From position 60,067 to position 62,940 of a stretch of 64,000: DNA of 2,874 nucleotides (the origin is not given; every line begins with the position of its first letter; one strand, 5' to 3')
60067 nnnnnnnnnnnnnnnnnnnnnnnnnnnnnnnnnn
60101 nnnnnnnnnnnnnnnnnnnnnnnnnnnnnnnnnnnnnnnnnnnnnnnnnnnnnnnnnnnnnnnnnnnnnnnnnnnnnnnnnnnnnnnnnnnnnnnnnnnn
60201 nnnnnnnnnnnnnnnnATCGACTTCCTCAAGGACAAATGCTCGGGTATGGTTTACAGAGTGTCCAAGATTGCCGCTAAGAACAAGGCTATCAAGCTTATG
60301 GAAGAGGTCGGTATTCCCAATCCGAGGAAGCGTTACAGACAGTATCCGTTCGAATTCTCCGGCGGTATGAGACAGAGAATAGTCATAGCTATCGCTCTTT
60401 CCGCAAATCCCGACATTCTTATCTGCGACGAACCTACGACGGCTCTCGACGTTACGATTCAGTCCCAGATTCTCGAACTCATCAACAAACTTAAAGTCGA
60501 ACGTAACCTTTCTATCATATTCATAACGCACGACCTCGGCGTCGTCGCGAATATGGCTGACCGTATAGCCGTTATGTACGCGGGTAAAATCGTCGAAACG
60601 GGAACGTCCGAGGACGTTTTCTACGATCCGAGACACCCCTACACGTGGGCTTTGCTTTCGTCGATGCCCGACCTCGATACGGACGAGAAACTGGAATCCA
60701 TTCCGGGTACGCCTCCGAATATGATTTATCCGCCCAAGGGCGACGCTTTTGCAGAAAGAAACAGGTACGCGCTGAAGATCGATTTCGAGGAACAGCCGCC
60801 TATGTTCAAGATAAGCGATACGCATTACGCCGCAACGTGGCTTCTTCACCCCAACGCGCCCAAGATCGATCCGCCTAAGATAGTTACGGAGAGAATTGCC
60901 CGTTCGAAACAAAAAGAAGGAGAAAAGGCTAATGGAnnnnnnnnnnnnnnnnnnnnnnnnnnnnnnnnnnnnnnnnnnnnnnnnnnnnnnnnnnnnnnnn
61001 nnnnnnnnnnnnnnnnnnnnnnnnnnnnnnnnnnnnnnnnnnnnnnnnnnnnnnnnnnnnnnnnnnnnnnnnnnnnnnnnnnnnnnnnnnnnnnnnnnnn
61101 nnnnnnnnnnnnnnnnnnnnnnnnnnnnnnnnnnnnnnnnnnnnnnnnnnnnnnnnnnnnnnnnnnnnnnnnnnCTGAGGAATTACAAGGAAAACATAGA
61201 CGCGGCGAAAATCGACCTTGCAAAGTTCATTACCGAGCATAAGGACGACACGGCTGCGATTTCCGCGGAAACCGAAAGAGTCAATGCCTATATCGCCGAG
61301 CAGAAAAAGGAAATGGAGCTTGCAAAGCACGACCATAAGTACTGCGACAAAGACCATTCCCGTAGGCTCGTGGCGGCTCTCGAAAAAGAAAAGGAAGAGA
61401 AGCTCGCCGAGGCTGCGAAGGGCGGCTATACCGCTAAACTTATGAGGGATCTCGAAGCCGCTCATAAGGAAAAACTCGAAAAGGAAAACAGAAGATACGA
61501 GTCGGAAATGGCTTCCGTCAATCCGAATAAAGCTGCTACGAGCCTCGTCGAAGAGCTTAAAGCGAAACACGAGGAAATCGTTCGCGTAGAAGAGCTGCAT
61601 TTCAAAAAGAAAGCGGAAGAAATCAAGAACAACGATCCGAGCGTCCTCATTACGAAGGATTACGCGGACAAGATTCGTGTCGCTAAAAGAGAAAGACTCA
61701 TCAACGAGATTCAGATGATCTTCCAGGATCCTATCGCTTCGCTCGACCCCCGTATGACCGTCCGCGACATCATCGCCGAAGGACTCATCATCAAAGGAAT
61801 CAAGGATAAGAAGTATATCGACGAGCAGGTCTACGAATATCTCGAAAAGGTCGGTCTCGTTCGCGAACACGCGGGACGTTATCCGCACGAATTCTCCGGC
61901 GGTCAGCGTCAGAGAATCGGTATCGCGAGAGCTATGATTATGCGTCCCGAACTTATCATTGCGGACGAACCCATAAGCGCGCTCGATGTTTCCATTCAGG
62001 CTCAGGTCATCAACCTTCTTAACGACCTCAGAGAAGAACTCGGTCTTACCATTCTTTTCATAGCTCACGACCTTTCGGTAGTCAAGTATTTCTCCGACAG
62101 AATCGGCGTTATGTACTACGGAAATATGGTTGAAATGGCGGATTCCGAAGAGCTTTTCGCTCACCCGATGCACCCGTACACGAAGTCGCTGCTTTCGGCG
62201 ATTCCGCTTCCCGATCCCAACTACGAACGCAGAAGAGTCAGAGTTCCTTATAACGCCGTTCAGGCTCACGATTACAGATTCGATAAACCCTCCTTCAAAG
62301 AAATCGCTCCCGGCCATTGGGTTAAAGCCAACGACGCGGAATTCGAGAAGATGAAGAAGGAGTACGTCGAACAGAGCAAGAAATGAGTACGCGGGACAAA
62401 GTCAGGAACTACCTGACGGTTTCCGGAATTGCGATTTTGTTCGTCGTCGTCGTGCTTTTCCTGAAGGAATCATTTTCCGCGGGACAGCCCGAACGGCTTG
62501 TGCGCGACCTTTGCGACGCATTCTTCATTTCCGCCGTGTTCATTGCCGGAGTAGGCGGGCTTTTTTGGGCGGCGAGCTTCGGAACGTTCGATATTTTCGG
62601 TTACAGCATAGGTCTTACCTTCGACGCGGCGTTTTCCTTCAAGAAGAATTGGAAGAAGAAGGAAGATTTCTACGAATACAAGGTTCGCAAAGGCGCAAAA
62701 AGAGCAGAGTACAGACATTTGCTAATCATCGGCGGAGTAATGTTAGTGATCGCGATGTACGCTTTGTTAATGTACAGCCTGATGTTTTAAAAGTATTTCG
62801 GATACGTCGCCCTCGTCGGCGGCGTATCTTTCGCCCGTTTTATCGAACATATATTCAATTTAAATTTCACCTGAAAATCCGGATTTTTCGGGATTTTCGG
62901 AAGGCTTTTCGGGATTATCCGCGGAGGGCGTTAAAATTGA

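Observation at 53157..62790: Opp/Dpp-type ABC importer operon in which four of five components are hypertrophied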

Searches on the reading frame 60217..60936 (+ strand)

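Call 44: search_protein_families(library=ncbifam, proteins=[window:60217-60936:+], max_evalue=1e-10)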
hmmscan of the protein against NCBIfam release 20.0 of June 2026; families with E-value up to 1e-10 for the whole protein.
seq(240 aa): 145 families (the best 25 are shown)
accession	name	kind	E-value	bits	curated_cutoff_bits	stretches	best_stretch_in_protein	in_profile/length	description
NF043079.1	MMSYN1_0167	equivalog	1.3e-114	384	740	1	14-225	338-550/561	oligopeptide ABC transporter ATP-binding protein OppD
NF007010.1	PRK09473.1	subfamily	1e-66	224.9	575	1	14-208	118-312/318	oligopeptide ABC transporter ATP-binding protein OppD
NF008246.0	PRK11022.1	equivalog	7.2e-57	192.9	541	1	17-201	124-309/326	dipeptide ABC transporter ATP-binding protein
NF008453.0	PRK11308.1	subfamily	9.9e-53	179.5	408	1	15-205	132-322/334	dipeptide ABC transporter ATP-binding protein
NF007613.0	PRK10261.1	equivalog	6.5e-51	173.5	1077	1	15-155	137-277/623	glutathione ABC transporter ATP-binding protein GsiA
NF043071.1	DppF_dipep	equivalog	1.1e-47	163.1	660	1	14-201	132-319/331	dipeptide ABC transporter ATP-binding subunit DppF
NF011659.0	PRK15079.1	equivalog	1.1e-46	159.1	540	1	15-206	135-327/334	murein tripeptide/oligopeptide ABC transporter ATP binding protein OppF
TIGR02770.1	nickel_nikD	equivalog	3.6e-46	157.4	318.7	1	18-148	97-227/230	nickel import ATP-binding protein NikD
NF043078.1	MMSYN1_0168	equivalog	7.2e-46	157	800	1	23-155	472-602/649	oligopeptide ABC transporter ATP-binding protein OppF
NF011713.0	PRK15134.1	equivalog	3.6e-45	154.6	834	1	16-154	126-264/529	microcin C ABC transporter ATP-binding protein YejF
NF047576.1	opine_ATP_CntF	equivalog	3.4e-44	151.1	385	1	13-154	116-257/264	staphylopine uptake ABC transporter ATP-binding protein CntF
NF047578.1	opine_ATP_CntD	equivalog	1.3e-43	149.2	380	1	13-154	116-257/266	staphylopine uptake ABC transporter ATP-binding protein CntD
NF011674.0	PRK15093.1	equivalog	8.8e-40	136.8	627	1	20-207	132-322/330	putrescine export ABC transporter ATP-binding protein SapD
TIGR04521.1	ECF_ATPase_2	equivalog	2.3e-31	108.9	330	1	13-138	113-236/279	energy-coupling factor transporter ATPase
TIGR01186.1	proV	subfamily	2e-30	106.1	326.6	1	16-143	102-226/363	betaine/proline/choline family ABC transporter ATP-binding protein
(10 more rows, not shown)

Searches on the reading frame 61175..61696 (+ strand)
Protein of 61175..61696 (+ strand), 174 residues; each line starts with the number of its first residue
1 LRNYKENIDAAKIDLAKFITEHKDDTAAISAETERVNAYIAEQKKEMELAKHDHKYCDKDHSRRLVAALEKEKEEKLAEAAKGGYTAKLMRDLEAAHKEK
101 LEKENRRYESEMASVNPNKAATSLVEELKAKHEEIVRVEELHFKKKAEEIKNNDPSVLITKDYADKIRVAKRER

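Call 12: search_protein_families(library=ncbifam, proteins=[window:61175-61696:+], max_evalue=1)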
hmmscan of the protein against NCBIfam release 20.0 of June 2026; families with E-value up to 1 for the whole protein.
seq(174 aa): 3 families
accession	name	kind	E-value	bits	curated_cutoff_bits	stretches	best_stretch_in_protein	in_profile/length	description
TIGR01205.1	D_ala_D_alaTIGR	subfamily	0.048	12.6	245.65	1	32-94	204-266/318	D-alanine--D-alanine ligase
NF010031.0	PRK13506.1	equivalog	0.072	11.4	800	1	31-144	424-538/578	formate--tetrahydrofolate ligase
NF000946.0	PRK00094.2-4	equivalog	0.1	11.5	455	1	81-139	25-83/342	NAD(P)H-dependent glycerol-3-phosphate dehydrogenase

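Call 13: search_protein_families(library=pfam, proteins=[window:61175-61696:+], max_evalue=1)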
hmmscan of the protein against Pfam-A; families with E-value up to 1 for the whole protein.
seq(174 aa): 4 families
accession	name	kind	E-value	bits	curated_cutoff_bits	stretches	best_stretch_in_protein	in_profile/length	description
PF10015.14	ThermoDBP-RP_arch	-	0.056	14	25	1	83-150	9-77/78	ThermoDBP-related, archaea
PF25155.1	NTF2_YvbJ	-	0.29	12.4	25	1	3-54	48-102/123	YvbJ NTF2-like domain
PF24669.2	Ddi2_HDD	-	0.3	11.6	32.8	1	71-108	21-58/66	Ddi2 HDD domain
PF21832.1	DUF6892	-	0.51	11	24.6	0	99-147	32-81/136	Family of unknown function (DUF6892)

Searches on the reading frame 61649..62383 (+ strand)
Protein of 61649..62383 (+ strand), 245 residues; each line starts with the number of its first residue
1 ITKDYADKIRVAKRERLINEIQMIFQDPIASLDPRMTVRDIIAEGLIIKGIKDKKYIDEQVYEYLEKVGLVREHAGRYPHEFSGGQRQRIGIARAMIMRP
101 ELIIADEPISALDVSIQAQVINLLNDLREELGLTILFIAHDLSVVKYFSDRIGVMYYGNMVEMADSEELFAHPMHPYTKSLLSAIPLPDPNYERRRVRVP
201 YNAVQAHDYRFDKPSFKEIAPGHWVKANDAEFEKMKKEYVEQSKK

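Call 44: search_protein_families(library=ncbifam, proteins=[window:61649-62383:+], max_evalue=1e-10)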
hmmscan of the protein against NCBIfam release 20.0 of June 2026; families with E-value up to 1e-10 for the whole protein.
seq(245 aa): 135 families (the best 25 are shown)
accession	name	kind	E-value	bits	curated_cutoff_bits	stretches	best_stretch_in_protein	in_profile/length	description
NF043078.1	MMSYN1_0168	equivalog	4e-102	342.9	800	1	51-236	463-649/649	oligopeptide ABC transporter ATP-binding protein OppF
NF011659.0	PRK15079.1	equivalog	1.2e-79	267.5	540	1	13-196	95-279/334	murein tripeptide/oligopeptide ABC transporter ATP binding protein OppF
NF008453.0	PRK11308.1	subfamily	1.3e-71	241.6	408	1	12-199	92-279/334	dipeptide ABC transporter ATP-binding protein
NF007613.0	PRK10261.1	equivalog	3.1e-69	234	1077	1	7-235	389-621/623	glutathione ABC transporter ATP-binding protein GsiA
NF043071.1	DppF_dipep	equivalog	2.6e-62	211.1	660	1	19-199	100-280/331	dipeptide ABC transporter ATP-binding subunit DppF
NF011713.0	PRK15134.1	equivalog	2.7e-58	197.9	834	2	99-191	174-266/529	microcin C ABC transporter ATP-binding protein YejF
NF043079.1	MMSYN1_0167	equivalog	1.7e-50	172.4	740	1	19-186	306-475/561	oligopeptide ABC transporter ATP-binding protein OppD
NF007010.1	PRK09473.1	subfamily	2e-50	171.4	575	1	19-193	86-262/318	oligopeptide ABC transporter ATP-binding protein OppD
TIGR02769.1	nickel_nikE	equivalog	3.4e-48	164.4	332.55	1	8-190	77-258/265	nickel import ATP-binding protein NikE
NF008246.0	PRK11022.1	equivalog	5.9e-45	153.8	541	1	11-188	80-260/326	dipeptide ABC transporter ATP-binding protein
NF007739.0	PRK10419.1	subfamily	5.3e-44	150.8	354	1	8-190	78-259/268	nickel ABC transporter ATP-binding protein NikE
TIGR02770.1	nickel_nikD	equivalog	3.2e-42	144.5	318.7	1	18-184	61-228/230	nickel import ATP-binding protein NikD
NF011692.0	PRK15112.1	equivalog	3.3e-42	145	452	1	20-183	89-252/269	putrescine export ABC transporter ATP-binding protein SapF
NF047576.1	opine_ATP_CntF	equivalog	3.6e-41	141.1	385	1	17-184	83-252/264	staphylopine uptake ABC transporter ATP-binding protein CntF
NF047578.1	opine_ATP_CntD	equivalog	3.4e-40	138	380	1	18-184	84-252/266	staphylopine uptake ABC transporter ATP-binding protein CntD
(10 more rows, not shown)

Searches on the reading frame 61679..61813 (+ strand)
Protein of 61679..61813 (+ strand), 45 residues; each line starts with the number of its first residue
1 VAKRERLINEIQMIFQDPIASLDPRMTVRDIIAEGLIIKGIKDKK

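Call 45: search_protein_families(library=ncbifam, proteins=[window:61679-61813:+], max_evalue=0.01)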
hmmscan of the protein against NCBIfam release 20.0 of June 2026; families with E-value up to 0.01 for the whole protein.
seq(45 aa): 12 families
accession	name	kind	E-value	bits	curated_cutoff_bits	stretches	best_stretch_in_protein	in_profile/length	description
NF011659.0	PRK15079.1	equivalog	2.7e-11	42.8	540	1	7-37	99-129/334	murein tripeptide/oligopeptide ABC transporter ATP binding protein OppF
NF043078.1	MMSYN1_0168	equivalog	1.3e-09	37.2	800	1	5-36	398-429/649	oligopeptide ABC transporter ATP-binding protein OppF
NF007613.0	PRK10261.1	equivalog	2.2e-08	33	1077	1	5-43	397-435/623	glutathione ABC transporter ATP-binding protein GsiA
NF011713.0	PRK15134.1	equivalog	1.3e-07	30.7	834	1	9-39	362-392/529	microcin C ABC transporter ATP-binding protein YejF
NF008453.0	PRK11308.1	subfamily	5.2e-07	29.2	408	1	4-40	94-130/334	dipeptide ABC transporter ATP-binding protein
TIGR02769.1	nickel_nikE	equivalog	1.1e-06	28.4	332.55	1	3-36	82-115/265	nickel import ATP-binding protein NikE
NF007739.0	PRK10419.1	subfamily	2.4e-06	27.3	354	1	5-36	85-116/268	nickel ABC transporter ATP-binding protein NikE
NF007010.1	PRK09473.1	subfamily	8.5e-06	24.7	575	1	9-40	86-117/318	oligopeptide ABC transporter ATP-binding protein OppD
NF043071.1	DppF_dipep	equivalog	5.9e-05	22.6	660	1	9-40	100-131/331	dipeptide ABC transporter ATP-binding subunit DppF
NF008246.0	PRK11022.1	equivalog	0.00016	20.8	541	1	3-38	83-118/326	dipeptide ABC transporter ATP-binding protein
NF011692.0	PRK15112.1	equivalog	0.0047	16.6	452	1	10-35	89-114/269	putrescine export ABC transporter ATP-binding protein SapF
NF043079.1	MMSYN1_0167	equivalog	0.0085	14.9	740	1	10-36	307-333/561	oligopeptide ABC transporter ATP-binding protein OppD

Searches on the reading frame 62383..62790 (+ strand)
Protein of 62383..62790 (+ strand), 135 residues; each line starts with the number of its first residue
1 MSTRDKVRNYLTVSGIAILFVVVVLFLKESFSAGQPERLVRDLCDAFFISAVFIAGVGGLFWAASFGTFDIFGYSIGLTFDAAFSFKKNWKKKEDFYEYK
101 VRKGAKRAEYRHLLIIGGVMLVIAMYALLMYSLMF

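Call 3: search_protein_families(library=pfam, proteins=[window:62383-62790:+], max_evalue=0.01)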
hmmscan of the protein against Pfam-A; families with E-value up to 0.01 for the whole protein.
window:62383-62790:+ (135 aa): 1 family
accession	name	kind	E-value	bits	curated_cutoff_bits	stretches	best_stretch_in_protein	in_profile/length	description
PF13038.11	DUF3899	-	9.9e-09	35.9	23.4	1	44-125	1-84/88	Domain of unknown function (DUF3899)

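Call 4: search_protein_families(library=ncbifam, proteins=[window:62383-62790:+], max_evalue=0.01)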
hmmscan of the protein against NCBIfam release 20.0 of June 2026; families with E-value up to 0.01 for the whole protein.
window:62383-62790:+ (135 aa): 1 family
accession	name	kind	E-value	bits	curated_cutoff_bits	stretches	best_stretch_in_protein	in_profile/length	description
NF053819.1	EF0750_LPXTG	subfamily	0.0096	16.4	47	0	3-28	76-101/105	EF2685/EF0750 family sortase-dependent surface protein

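Call 62: find_homologous_proteins(query=window:62383-62790:+, max_evalue=0.001)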
Query window:62383-62790:+ (135 aa): 2 proteins with E <= 0.001 among 22 candidates.
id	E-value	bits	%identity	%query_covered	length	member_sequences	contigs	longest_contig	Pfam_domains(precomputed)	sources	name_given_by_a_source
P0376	1.0e-80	286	99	100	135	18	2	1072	-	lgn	-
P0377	2.3e-33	133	100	47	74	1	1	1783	-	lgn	-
